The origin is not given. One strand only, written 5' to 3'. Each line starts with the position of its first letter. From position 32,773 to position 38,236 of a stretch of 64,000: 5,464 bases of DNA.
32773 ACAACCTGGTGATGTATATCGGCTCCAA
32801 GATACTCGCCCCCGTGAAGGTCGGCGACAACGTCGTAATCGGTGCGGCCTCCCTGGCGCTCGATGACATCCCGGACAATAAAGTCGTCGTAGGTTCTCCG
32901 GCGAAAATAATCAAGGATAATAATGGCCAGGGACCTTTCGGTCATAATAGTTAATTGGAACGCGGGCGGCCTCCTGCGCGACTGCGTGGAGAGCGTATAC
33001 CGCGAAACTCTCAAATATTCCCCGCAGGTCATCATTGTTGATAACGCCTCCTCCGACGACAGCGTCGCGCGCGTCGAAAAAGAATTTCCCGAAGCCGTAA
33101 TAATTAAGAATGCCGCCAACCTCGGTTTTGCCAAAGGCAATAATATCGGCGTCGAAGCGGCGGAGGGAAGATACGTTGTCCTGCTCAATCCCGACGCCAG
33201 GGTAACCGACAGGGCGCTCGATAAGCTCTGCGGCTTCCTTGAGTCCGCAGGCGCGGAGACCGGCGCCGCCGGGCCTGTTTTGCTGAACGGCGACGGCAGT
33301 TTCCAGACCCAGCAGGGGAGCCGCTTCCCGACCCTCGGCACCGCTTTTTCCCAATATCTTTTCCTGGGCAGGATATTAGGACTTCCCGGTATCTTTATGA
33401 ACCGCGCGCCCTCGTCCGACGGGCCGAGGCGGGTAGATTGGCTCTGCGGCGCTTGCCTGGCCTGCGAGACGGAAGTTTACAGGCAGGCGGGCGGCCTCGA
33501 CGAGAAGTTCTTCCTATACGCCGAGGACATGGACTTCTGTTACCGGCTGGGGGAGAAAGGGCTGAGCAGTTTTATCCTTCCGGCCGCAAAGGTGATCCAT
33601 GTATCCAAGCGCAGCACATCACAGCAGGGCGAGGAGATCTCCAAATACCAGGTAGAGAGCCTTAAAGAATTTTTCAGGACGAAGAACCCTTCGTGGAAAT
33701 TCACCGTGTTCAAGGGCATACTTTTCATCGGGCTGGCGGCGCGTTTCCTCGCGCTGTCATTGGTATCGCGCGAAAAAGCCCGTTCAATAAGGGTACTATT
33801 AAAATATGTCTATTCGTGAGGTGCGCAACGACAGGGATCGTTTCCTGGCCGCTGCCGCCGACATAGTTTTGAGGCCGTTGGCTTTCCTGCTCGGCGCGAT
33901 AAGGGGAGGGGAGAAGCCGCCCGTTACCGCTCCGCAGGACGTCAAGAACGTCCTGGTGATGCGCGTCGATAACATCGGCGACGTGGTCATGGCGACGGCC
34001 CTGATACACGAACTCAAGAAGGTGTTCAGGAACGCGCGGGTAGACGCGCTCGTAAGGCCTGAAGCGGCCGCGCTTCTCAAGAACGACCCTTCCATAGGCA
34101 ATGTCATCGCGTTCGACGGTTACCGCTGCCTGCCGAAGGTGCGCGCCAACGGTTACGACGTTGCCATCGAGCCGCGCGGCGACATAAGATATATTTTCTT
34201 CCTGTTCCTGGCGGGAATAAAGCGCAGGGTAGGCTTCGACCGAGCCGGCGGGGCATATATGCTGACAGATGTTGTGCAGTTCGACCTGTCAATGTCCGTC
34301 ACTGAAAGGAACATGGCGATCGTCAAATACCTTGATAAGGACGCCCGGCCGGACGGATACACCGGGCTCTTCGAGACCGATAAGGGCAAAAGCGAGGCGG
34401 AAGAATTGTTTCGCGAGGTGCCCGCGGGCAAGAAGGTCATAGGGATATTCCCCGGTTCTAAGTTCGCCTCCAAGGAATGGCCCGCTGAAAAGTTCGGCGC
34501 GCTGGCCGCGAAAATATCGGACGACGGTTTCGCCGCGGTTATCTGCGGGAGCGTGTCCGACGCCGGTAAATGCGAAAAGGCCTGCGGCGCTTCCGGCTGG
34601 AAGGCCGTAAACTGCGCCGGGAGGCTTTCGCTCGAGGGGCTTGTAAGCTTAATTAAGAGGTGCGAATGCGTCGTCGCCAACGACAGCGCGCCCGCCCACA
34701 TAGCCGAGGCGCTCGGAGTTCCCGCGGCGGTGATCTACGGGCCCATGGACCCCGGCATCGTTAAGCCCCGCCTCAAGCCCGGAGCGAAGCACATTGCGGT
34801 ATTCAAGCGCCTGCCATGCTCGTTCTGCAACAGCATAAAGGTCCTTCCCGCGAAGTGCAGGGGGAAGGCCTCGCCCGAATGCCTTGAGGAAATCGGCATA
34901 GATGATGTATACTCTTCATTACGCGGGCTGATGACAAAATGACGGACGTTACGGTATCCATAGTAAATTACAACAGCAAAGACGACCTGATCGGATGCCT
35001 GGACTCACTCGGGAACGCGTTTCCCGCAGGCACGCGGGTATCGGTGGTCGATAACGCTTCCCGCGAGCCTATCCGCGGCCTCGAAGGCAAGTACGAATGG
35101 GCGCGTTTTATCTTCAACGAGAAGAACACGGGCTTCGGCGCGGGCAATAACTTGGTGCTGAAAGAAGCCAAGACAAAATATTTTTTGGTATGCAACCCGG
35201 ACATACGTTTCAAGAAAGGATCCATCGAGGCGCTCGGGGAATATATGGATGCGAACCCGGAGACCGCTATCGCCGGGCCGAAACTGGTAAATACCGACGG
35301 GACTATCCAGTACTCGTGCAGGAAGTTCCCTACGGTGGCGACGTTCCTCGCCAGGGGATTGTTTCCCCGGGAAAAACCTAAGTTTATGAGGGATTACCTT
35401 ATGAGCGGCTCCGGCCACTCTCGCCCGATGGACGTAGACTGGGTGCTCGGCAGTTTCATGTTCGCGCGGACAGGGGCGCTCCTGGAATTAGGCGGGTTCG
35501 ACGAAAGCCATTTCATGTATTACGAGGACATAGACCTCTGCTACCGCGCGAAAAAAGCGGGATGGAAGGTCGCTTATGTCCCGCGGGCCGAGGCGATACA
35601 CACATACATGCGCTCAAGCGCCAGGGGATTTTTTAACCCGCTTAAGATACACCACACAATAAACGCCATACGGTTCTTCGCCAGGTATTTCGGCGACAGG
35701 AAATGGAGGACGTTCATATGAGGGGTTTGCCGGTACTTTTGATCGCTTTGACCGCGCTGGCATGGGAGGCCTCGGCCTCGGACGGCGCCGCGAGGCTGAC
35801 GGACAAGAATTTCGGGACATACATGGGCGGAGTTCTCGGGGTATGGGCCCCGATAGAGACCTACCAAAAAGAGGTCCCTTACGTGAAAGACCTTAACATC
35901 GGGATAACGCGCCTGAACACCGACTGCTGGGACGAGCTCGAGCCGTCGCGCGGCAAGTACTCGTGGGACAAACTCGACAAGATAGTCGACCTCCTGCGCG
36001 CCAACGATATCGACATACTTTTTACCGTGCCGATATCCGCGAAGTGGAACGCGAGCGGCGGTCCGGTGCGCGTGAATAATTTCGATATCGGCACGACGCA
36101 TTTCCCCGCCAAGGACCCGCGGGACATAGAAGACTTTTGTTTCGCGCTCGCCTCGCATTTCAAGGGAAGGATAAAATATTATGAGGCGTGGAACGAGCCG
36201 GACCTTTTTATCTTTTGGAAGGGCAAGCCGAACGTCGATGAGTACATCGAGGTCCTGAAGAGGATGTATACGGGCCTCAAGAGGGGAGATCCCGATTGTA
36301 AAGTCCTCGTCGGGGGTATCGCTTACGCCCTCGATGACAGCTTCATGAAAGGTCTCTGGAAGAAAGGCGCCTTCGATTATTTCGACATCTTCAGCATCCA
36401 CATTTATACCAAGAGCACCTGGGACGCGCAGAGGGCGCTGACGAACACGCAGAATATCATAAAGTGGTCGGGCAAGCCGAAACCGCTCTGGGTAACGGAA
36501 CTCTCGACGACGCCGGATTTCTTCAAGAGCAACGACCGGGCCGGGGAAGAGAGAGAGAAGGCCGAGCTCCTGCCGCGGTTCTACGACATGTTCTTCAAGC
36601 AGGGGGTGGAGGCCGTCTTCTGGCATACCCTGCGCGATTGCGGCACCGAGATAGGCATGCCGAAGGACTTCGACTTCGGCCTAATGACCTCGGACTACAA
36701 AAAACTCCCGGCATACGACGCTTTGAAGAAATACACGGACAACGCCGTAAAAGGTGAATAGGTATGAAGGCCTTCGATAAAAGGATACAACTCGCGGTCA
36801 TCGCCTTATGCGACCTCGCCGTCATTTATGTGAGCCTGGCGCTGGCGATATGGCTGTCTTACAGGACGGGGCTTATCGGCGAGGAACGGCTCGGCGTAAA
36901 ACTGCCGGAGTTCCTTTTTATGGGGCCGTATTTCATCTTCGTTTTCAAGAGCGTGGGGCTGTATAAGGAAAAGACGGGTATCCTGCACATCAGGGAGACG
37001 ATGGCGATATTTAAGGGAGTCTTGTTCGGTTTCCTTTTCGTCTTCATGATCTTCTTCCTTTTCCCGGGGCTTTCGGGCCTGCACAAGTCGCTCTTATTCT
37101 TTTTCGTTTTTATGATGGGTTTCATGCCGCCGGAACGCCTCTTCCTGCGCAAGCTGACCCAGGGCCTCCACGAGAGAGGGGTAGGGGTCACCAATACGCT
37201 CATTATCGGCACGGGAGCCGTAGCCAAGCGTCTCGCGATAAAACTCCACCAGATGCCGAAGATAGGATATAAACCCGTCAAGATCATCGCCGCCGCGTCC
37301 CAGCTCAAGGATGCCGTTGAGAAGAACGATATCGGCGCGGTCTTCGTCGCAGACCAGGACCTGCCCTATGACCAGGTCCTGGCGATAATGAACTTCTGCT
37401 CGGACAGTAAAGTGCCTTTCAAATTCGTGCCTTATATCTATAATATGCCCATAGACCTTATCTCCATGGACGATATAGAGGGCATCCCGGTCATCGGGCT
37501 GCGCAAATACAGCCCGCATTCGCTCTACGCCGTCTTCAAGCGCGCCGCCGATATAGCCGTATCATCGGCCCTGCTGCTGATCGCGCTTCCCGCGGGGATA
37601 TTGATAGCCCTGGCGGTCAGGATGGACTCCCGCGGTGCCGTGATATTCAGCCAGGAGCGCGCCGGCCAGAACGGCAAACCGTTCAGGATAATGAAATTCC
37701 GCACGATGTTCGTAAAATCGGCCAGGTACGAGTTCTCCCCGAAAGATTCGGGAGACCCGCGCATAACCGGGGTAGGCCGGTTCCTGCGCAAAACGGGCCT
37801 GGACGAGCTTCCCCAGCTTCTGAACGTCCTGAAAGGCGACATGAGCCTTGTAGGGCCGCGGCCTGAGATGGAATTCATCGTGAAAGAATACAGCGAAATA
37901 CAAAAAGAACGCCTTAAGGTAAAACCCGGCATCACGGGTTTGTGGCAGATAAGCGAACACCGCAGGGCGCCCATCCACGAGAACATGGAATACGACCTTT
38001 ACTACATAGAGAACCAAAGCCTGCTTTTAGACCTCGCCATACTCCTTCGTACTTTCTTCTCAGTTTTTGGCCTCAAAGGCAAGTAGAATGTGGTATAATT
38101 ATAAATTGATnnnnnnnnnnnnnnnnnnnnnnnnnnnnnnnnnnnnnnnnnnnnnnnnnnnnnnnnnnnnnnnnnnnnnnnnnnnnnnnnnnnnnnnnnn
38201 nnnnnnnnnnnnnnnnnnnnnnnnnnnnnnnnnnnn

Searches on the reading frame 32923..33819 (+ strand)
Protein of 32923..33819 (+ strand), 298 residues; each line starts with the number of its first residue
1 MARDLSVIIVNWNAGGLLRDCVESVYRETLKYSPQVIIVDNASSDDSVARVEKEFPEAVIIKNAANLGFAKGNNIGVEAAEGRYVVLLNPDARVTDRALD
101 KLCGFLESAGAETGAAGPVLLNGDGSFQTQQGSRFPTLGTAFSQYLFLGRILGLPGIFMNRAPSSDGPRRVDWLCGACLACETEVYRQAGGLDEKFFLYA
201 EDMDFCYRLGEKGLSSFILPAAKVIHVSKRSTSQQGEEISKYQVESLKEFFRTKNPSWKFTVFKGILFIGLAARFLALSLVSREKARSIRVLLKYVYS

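Call 27: search_protein_families(library=pfam, proteins=[window:32923-33819:+])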
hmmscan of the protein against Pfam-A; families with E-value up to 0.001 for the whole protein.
window:32923-33819:+ (298 aa): 5 families
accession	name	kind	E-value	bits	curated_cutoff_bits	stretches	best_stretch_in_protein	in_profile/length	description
PF00535.33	Glycos_transf_2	-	9.4e-18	65.1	23.3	1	6-135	1-131/168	Glycosyl transferase family 2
PF13641.12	Glyco_tranf_2_3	-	1.1e-14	55.5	27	1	5-232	3-217/230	Glycosyltransferase like family 2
PF10111.15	Glyco_tranf_2_2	-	1.5e-05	25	27.3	0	27-104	20-104/276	Glycosyltransferase like family 2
PF13632.12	Glyco_trans_2_3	-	3e-05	24.4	27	1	85-232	2-128/198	Glycosyl transferase family group 2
PF02709.20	Glyco_transf_7C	-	0.001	19.1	23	0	163-226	8-74/78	N-terminal domain of galactosyltransferase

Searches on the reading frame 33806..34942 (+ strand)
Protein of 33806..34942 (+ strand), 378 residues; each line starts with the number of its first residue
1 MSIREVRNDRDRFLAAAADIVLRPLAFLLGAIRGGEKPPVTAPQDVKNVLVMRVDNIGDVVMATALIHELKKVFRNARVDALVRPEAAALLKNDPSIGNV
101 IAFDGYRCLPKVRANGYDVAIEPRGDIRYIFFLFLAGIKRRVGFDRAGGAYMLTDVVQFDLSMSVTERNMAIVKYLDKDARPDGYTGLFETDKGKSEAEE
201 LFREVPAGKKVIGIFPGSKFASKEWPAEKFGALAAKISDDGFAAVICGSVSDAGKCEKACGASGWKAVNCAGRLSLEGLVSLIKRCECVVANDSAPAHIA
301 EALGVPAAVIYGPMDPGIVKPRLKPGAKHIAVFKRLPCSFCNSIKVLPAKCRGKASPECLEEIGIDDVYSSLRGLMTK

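Call 27: search_protein_families(library=pfam, proteins=[window:33806-34942:+])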
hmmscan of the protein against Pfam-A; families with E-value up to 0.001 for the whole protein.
window:33806-34942:+ (378 aa): 1 family
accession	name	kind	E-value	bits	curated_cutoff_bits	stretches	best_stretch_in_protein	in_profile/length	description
PF01075.23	Glyco_transf_9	-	4.9e-32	111.6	22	1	111-321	7-219/247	Glycosyltransferase family 9 (heptosyltransferase)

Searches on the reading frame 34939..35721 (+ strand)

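Call 27: search_protein_families(library=pfam, proteins=[window:34939-35721:+])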
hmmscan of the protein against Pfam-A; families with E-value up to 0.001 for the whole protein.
window:34939-35721:+ (260 aa): 4 families
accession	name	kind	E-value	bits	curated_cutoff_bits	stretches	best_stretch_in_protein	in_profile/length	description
PF00535.33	Glycos_transf_2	-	2.1e-14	54.3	23.3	1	6-130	2-130/168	Glycosyl transferase family 2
PF13641.12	Glyco_tranf_2_3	-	9.8e-12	45.8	27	1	4-223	3-213/230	Glycosyltransferase like family 2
PF13632.12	Glyco_trans_2_3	-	2.2e-08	34.6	27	1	159-228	62-129/198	Glycosyl transferase family group 2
PF11397.14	GlcNAc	-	0.00023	21.2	21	1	143-235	191-284/352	Glycosyltransferase (GlcNAc)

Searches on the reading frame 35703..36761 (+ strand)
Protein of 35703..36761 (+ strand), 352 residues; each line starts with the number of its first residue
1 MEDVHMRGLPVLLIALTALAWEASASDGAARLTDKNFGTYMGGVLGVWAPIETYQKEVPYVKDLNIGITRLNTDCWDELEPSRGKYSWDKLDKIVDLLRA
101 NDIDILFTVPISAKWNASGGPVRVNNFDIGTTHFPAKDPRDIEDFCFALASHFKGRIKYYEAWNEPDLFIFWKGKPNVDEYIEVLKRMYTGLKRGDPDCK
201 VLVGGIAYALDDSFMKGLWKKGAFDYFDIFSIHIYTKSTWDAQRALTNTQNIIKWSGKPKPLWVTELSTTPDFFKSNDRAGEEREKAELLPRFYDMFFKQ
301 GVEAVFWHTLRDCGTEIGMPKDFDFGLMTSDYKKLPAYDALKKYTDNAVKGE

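Call 27: search_protein_families(library=pfam, proteins=[window:35703-36761:+])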
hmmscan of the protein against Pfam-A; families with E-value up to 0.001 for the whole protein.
window:35703-36761:+ (352 aa): 4 families
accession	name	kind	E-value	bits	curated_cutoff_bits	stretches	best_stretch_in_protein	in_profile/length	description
PF02449.21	Glyco_hydro_42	-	1.4e-08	34.9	21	1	52-112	10-70/376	Beta-galactosidase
PF01229.23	Glyco_hydro_39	-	4.4e-08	32.8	26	1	83-238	71-229/472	Glycosyl hydrolases family 39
PF11790.14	Glyco_hydro_cc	-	9.8e-05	22.5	21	1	157-309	66-209/237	Glycosyl hydrolase catalytic core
PF00331.26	Glyco_hydro_10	-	0.0009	19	22.1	0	56-165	28-128/311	Glycosyl hydrolase family 10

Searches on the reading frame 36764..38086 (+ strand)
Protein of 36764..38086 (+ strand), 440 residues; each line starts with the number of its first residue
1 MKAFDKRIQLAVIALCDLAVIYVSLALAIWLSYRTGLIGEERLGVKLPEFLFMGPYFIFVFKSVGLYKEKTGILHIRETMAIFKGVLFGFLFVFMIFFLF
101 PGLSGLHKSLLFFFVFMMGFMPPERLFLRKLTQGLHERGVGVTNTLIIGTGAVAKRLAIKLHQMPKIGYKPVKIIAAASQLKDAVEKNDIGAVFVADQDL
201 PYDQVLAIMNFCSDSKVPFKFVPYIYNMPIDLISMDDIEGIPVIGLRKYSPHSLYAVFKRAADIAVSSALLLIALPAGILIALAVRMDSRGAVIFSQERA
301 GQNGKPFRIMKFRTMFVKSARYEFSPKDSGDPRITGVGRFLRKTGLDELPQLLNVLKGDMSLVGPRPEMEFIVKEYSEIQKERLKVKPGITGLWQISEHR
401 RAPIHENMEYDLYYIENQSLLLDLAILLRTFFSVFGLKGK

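Call 8: search_protein_families(library=pfam, proteins=[window:36764-38086:+])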
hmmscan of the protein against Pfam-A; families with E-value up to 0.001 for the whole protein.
window:36764-38086:+ (440 aa): 2 families
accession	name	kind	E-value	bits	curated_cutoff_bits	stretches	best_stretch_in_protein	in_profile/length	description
PF02397.22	Bac_transf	-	5.5e-66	221.9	27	1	259-435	1-178/179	Bacterial sugar transferase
PF13727.12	CoA_binding_3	-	0.0001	22.8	25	0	64-179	3-114/175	CoA-binding domain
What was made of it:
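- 36764..38086 (+): Backbone: initiating phosphoglycosyl transferase (Bac_transf), host-like GC3 of 0.73. Pfam PF02397, E 5.5e-66 (call 8).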
